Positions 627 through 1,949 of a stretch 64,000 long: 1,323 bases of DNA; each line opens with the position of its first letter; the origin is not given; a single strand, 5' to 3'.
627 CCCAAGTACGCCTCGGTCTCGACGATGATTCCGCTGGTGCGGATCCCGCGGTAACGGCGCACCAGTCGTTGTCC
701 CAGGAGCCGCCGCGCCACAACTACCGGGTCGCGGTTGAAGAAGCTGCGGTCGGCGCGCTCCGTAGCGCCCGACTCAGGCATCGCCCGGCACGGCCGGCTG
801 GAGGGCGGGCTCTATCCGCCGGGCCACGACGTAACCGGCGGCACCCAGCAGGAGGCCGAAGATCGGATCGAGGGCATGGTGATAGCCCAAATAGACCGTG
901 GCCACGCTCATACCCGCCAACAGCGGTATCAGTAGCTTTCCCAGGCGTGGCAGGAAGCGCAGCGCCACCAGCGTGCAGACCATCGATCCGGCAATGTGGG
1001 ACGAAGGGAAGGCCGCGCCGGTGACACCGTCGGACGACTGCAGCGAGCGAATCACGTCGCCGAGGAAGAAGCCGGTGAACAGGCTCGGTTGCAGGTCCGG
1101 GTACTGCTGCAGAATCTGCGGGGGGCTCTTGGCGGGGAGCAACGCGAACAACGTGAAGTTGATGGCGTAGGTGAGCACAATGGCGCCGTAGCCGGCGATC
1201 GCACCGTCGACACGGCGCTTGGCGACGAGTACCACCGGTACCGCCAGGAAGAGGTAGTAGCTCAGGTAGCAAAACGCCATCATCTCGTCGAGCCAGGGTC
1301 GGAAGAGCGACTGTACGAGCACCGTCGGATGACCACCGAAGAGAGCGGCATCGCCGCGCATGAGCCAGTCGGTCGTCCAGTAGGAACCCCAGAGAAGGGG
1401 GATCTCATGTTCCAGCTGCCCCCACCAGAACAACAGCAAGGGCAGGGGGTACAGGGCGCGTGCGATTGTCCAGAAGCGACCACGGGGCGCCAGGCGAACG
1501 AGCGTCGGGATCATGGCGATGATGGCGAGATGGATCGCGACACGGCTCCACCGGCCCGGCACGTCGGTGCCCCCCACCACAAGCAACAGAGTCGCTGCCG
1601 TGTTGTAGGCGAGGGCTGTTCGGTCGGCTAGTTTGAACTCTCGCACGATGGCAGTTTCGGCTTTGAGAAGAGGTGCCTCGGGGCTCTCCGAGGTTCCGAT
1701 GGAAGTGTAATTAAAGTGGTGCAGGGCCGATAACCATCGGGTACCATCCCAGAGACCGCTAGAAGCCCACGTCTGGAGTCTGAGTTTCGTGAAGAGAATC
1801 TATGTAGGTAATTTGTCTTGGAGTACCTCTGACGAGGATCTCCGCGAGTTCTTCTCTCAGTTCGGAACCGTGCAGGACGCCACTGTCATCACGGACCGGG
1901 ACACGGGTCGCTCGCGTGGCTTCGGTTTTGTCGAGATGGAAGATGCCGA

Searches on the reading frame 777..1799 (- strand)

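Call 29: search_protein_families(library=pfam, proteins=[window:777-1799:-], max_evalue=0.0001)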
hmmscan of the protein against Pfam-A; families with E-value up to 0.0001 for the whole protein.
window:777-1799:- (341 aa): 2 families
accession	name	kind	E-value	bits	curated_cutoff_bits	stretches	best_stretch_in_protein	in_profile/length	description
PF14378.12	PAP2_3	-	2.7e-16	60.4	27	1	145-324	2-189/190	PAP2 superfamily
PF01569.27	PAP2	-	4.2e-09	36.7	27.2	1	246-329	47-124/130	PAP2 superfamily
